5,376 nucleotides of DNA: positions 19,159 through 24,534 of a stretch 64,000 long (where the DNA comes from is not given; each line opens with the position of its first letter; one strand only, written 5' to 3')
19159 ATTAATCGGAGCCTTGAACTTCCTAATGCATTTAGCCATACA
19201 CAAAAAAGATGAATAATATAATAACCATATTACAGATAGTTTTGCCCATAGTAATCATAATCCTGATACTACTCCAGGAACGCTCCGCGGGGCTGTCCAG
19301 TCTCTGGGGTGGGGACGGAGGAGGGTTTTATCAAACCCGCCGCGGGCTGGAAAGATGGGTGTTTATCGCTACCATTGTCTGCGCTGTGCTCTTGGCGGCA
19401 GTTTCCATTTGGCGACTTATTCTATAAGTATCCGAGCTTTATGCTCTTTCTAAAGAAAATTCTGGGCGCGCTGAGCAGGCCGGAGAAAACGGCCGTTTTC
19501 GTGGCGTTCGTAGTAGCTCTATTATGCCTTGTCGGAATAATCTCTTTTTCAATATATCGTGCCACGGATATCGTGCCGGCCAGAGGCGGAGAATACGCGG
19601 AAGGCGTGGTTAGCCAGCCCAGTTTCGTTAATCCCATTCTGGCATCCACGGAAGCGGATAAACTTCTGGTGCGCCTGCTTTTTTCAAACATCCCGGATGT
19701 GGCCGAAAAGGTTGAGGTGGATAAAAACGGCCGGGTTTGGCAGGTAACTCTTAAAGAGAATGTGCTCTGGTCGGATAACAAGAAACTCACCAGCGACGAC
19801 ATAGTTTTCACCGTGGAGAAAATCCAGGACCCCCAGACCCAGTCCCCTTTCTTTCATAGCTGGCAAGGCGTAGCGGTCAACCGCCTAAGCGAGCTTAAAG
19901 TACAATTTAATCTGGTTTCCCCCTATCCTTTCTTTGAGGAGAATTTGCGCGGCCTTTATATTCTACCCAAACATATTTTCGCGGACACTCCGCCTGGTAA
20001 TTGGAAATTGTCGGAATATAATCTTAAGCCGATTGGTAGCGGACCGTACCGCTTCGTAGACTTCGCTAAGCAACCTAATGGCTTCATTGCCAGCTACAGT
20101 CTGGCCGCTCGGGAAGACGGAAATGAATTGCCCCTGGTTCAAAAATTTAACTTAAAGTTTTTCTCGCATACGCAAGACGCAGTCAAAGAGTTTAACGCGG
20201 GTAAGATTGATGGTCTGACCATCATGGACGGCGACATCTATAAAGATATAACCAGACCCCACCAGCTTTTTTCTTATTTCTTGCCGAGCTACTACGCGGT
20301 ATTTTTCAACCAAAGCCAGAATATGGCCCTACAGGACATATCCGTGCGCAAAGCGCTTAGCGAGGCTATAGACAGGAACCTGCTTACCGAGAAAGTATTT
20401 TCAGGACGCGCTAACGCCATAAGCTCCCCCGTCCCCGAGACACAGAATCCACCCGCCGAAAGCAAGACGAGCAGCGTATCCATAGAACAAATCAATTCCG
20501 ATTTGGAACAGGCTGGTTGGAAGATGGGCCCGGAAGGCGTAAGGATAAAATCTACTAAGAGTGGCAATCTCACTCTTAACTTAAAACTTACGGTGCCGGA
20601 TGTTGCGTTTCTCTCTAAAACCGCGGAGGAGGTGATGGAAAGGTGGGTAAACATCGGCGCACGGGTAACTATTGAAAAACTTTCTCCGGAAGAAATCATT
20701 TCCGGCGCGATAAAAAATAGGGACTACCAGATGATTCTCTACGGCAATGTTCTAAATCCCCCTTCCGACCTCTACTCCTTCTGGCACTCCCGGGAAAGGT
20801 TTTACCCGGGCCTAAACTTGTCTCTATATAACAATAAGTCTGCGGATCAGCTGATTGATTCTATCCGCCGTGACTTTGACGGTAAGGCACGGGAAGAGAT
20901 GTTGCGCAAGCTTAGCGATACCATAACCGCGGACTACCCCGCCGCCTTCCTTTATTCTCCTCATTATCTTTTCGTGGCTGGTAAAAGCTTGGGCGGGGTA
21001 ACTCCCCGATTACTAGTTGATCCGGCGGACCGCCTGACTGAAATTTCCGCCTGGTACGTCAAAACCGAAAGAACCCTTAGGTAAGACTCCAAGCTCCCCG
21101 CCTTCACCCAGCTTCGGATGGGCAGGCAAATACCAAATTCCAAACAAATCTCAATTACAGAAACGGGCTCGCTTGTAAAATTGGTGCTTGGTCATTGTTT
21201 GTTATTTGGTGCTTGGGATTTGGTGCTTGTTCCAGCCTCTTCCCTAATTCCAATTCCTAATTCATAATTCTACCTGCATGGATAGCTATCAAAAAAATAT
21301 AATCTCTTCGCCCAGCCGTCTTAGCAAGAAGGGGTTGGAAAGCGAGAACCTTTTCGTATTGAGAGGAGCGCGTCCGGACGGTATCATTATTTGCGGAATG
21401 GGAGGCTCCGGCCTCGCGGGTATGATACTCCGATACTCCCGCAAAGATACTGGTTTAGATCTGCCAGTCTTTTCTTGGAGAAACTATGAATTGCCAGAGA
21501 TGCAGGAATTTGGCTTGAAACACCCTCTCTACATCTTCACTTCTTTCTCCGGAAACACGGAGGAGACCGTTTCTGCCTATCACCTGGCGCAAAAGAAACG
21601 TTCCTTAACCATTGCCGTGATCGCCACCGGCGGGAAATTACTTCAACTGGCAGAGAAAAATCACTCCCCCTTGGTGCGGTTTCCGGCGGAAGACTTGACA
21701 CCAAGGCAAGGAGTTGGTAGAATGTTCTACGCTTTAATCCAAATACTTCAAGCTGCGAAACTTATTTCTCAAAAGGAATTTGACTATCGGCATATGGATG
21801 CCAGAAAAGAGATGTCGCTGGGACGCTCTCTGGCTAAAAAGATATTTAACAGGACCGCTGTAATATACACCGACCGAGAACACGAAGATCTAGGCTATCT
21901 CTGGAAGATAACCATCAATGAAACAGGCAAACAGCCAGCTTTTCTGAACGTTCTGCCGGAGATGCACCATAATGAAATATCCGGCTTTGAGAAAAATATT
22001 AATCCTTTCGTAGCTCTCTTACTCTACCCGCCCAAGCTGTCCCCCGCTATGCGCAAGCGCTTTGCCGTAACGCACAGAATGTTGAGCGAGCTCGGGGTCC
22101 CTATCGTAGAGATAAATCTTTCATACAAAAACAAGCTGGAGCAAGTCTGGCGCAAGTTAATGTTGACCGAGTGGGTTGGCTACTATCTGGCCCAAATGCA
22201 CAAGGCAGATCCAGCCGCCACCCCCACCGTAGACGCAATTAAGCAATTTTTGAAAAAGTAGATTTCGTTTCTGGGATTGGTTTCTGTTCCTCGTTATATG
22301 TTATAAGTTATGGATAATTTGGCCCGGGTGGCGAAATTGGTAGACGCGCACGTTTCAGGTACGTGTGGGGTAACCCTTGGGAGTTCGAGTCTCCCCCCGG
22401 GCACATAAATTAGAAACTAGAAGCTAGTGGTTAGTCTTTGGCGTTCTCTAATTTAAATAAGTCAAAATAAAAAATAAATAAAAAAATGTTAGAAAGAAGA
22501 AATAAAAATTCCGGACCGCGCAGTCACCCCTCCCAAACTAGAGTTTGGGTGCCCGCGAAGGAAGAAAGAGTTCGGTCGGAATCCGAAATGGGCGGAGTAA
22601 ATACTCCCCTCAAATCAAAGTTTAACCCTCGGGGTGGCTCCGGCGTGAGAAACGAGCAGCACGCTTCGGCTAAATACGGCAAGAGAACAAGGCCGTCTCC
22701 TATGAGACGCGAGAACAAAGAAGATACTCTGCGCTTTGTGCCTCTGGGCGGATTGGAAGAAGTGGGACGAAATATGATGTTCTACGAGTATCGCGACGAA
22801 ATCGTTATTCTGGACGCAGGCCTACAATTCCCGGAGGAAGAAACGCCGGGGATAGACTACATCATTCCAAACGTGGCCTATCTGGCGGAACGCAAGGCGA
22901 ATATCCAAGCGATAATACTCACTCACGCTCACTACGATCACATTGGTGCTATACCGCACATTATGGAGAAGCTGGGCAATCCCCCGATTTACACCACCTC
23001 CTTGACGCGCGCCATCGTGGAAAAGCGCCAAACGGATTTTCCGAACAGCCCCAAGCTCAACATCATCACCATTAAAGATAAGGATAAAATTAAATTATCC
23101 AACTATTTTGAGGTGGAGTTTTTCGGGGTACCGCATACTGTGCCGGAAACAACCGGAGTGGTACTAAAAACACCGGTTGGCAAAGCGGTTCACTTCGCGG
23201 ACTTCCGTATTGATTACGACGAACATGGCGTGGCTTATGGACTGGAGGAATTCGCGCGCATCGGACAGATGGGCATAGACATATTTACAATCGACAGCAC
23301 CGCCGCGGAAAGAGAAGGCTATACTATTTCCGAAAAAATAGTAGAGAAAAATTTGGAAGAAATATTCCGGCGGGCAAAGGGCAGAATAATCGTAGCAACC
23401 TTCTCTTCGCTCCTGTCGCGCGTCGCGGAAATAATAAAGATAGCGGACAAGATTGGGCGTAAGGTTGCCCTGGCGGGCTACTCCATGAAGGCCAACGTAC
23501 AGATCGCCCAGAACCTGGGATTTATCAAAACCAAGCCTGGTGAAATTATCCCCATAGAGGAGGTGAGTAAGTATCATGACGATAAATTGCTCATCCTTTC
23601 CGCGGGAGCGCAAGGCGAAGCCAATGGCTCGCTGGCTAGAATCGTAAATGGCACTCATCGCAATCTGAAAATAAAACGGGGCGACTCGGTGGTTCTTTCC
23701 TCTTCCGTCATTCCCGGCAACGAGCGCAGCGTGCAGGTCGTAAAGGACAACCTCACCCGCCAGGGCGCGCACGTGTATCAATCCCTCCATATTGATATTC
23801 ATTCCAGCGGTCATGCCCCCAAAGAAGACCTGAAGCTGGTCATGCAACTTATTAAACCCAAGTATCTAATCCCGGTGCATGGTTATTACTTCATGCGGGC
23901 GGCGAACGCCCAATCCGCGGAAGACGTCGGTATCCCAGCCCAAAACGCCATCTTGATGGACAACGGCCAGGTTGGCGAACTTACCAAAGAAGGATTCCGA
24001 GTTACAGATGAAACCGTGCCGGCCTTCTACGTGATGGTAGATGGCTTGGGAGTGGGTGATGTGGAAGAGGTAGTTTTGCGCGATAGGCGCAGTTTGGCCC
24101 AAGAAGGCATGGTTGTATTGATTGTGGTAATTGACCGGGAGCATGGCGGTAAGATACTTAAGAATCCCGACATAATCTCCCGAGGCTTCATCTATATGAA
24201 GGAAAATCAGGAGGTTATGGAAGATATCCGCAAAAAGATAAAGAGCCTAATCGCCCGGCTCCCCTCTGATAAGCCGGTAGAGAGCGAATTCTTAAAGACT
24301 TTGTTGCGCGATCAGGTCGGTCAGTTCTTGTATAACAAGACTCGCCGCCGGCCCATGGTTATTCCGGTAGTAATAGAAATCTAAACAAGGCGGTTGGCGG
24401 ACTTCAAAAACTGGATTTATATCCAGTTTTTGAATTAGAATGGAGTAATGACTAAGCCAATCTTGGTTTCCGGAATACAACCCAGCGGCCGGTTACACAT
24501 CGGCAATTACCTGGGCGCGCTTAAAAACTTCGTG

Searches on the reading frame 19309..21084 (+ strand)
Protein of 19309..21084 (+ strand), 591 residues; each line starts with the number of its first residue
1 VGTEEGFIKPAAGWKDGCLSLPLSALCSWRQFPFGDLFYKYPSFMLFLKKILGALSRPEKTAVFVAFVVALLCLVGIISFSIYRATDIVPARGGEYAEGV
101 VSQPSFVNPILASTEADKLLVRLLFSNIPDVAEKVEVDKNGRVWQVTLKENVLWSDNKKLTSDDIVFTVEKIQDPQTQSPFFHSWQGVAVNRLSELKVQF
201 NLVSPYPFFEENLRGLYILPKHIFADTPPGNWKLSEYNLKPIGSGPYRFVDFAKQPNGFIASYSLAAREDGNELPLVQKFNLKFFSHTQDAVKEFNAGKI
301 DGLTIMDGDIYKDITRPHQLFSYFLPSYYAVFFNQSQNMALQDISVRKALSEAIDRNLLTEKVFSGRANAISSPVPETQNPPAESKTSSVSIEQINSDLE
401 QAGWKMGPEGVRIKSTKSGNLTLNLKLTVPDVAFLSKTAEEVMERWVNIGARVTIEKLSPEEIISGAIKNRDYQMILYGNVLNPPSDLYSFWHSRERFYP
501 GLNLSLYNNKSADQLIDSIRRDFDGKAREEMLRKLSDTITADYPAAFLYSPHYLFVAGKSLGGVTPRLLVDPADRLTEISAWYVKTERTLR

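Call 10: search_protein_families(library=pfam, proteins=[window:19309-21084:+], max_evalue=0.0001)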
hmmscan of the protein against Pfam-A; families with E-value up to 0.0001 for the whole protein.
window:19309-21084:+ (591 aa): 1 family
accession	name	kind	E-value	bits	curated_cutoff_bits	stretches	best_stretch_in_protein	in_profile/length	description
PF00496.27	SBP_bac_5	-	1.3e-53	182.9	32.4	1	128-493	3-359/368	Bacterial extracellular solute-binding proteins, family 5 Middle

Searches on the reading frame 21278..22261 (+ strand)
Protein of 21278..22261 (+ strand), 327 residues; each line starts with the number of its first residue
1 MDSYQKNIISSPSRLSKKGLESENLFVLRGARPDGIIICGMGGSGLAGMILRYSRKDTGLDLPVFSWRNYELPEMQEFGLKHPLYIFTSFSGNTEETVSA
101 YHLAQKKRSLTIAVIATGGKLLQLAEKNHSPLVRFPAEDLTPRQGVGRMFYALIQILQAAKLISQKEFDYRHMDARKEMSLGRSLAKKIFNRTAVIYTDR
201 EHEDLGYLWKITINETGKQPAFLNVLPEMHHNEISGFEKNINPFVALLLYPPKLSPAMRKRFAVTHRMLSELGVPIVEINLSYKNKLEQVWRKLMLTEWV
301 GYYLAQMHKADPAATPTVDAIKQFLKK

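Call 10: search_protein_families(library=pfam, proteins=[window:21278-22261:+], max_evalue=0.0001)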
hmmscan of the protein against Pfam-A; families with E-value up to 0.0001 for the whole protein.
window:21278-22261:+ (327 aa): 1 family
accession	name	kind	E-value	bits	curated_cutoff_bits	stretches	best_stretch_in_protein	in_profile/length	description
PF10432.14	bact-PGI_C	-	1e-33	116.9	24.5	1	182-324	5-150/151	Bacterial phospho-glucose isomerase C-terminal SIS domain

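Call 19: search_protein_families(library=ncbifam, proteins=[window:21278-22261:+], max_evalue=0.001)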
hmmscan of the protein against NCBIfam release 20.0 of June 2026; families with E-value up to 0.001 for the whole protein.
window:21278-22261:+ (327 aa): 6 families
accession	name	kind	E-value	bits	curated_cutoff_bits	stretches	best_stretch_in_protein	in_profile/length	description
NF006423.0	PRK08674.1-2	equivalog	1.1e-57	195.3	254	1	32-325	26-316/317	bifunctional phosphoglucose/phosphomannose isomerase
TIGR02128.1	G6PI_arch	equivalog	5.2e-56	189.8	213.9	1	34-325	22-307/308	bifunctional phosphoglucose/phosphomannose isomerase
NF006426.0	PRK08674.1-6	subfamily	2.3e-51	174.7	295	1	34-327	47-351/354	bifunctional phosphoglucose/phosphomannose isomerase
NF006425.0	PRK08674.1-5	equivalog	2e-47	161.8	471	1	34-325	50-353/358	bifunctional phosphoglucose/phosphomannose isomerase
NF006422.0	PRK08674.1-1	subfamily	1.6e-28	100.1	317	1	34-323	26-293/302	bifunctional phosphoglucose/phosphomannose isomerase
NF006424.0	PRK08674.1-3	equivalog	4.5e-17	62.5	730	2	183-325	207-352/355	bifunctional phosphoglucose/phosphomannose isomerase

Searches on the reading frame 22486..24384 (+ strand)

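Call 10: search_protein_families(library=pfam, proteins=[window:22486-24384:+], max_evalue=0.0001)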
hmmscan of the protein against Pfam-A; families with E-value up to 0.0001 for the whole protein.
window:22486-24384:+ (632 aa): 5 families
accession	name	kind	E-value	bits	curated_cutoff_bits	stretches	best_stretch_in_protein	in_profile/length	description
PF22505.1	RNase_J_b_CASP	-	2.4e-41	140.9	27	1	298-423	1-126/126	Ribonuclease J, beta-CASP domain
PF17770.6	RNase_J_C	-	2.2e-30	106.1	23.8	1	530-632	1-102/102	Ribonuclease J C-terminal domain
PF12706.13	Lactamase_B_2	-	5.3e-13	49.5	27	1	135-242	26-145/200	Beta-lactamase superfamily domain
PF00753.33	Lactamase_B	-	5.9e-12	46.4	22.7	1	93-240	4-150/196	Metallo-beta-lactamase superfamily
PF07521.17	RMMBL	-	2.4e-07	31.1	21.6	1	438-484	11-59/63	Zn-dependent metallo-hydrolase RNA specificity domain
